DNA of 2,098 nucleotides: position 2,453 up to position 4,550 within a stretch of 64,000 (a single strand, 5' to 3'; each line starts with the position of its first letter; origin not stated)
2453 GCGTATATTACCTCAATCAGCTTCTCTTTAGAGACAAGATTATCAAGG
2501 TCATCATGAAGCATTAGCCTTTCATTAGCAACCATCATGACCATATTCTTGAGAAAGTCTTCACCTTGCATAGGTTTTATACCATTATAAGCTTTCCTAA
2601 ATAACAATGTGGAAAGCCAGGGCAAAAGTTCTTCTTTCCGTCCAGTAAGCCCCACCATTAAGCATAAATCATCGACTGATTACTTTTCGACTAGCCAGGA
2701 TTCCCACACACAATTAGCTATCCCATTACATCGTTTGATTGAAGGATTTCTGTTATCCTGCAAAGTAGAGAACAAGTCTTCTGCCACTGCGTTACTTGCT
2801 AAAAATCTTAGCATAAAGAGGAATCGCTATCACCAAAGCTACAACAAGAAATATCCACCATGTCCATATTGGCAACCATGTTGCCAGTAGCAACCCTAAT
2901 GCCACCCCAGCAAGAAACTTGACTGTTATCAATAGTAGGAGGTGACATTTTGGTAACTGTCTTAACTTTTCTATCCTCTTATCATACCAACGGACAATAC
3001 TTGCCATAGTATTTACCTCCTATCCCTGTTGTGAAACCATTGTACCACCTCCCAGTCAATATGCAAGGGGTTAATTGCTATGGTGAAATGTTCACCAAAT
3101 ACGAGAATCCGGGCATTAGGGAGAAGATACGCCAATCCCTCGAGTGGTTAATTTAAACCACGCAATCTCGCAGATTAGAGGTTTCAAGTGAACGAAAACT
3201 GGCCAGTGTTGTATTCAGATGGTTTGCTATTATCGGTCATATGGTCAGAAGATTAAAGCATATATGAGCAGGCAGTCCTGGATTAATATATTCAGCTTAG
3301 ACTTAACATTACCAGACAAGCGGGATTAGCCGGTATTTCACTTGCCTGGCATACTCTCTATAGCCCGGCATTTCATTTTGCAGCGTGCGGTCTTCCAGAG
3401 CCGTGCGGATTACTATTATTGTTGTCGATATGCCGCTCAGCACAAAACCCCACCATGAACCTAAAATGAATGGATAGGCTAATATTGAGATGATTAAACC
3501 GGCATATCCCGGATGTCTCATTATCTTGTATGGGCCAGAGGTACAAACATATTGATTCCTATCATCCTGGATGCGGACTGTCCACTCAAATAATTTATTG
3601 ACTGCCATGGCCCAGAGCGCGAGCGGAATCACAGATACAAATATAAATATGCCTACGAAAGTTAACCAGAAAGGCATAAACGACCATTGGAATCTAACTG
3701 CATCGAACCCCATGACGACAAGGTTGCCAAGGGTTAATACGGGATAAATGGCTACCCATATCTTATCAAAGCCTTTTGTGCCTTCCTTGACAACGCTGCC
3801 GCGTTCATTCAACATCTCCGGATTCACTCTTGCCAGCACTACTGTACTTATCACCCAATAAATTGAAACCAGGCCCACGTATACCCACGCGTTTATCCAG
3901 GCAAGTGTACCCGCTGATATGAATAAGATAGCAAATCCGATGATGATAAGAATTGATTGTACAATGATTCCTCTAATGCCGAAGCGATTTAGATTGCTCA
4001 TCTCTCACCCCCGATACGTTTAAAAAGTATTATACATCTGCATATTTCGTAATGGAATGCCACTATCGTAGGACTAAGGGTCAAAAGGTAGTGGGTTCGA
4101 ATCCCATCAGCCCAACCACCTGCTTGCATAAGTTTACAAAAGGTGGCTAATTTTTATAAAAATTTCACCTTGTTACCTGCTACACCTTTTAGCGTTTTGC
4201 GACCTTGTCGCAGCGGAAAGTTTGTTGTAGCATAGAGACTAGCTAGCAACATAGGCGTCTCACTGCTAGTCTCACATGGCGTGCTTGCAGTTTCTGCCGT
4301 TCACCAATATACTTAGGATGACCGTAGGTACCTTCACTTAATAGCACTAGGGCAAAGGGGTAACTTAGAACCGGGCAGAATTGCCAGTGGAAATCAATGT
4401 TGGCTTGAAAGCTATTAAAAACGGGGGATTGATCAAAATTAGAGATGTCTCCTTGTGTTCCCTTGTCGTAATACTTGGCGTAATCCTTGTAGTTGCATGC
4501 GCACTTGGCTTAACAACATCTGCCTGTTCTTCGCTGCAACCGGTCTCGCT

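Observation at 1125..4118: Likely decayed integrative element: integrase C-terminal remnant plus tRNA 3' fragment bracketing AT-rich cargo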

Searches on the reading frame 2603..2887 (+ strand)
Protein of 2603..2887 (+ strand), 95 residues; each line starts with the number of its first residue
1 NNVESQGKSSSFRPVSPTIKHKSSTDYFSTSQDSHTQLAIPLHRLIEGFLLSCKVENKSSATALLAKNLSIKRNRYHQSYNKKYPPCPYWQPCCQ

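Call 10: search_protein_families(library=pfam, max_evalue=1, proteins=[window:2603-2887:+])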
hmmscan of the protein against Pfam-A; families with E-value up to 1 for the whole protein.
seq(95 aa): 1 family
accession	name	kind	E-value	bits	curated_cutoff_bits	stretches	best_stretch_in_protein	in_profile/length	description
PF16861.10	Carbam_trans_C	-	0.22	11.5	27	1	10-38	50-79/170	Carbamoyltransferase C-terminus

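Call 26: search_protein_families(library=ncbifam, max_evalue=0.1, proteins=[window:2603-2887:+])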
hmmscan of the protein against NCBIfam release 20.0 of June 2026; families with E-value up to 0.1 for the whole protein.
seq(95 aa): 0 families

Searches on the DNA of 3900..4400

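Call 6: search_rna_families(source=window, start=3900, end=4400, threshold=evalue, max_evalue=10, show_alignments=3)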
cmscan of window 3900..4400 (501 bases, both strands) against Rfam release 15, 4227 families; matches with E-value up to 10: 5.
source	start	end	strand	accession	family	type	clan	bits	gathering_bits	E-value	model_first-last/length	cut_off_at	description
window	3913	3987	+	RF00270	SNORD61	Gene; snRNA; snoRNA; CD-box;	CL00067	19.8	43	2.4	1-72/72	no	Small nucleolar RNA SNORD61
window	3931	3997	+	RF00331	snoZ169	Gene; snRNA; snoRNA; CD-box;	-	18.3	55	2.2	1-69/69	no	Small nucleolar RNA Z169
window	4080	4132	-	RF03408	mir-5890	Gene; miRNA;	-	13.6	54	6.3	1-78/78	no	mir-5890 microRNA precursor family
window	4093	4105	-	RF04351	Plastid-psbl-rps4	Cis-reg;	-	13.5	68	6.8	11-23/53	no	Plastid-psbl-rps4 3UTR RNA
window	4092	4106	+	RF00023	tmRNA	Gene;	CL00001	7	47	1.1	348-362/374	no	transfer-messenger RNA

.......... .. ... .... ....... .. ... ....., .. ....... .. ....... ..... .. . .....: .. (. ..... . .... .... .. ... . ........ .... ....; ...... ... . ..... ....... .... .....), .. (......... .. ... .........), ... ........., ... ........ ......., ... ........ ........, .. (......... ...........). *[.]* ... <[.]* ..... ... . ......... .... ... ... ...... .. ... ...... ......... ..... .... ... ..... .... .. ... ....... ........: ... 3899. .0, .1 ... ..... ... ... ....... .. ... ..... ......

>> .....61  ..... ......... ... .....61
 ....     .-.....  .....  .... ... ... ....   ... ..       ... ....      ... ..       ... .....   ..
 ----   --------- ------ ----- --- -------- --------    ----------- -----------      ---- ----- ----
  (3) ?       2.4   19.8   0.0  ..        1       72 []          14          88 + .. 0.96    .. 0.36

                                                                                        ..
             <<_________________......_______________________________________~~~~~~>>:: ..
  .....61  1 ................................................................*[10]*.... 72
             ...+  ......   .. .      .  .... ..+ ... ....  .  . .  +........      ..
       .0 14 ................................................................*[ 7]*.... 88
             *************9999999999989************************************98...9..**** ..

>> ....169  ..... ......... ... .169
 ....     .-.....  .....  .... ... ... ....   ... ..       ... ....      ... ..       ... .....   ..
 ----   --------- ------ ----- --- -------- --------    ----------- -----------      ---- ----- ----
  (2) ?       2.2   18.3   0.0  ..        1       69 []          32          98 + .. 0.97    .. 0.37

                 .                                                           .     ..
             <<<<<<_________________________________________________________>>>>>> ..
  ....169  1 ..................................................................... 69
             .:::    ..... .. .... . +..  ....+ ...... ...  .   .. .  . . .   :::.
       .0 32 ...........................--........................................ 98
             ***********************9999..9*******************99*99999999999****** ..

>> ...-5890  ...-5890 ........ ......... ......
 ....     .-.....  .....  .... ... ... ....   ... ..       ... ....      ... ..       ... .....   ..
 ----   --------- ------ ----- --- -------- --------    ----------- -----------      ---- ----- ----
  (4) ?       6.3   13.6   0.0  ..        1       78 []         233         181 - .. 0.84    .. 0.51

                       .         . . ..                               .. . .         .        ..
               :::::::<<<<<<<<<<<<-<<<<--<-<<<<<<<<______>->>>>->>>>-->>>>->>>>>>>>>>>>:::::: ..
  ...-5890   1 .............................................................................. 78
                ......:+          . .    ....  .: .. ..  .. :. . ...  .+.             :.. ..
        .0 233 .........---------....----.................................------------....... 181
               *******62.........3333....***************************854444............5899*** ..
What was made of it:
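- Tried and rejected: Rfam on the tRNA fragment gave only a 15-nt T-loop match to tmRNA (call 6).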
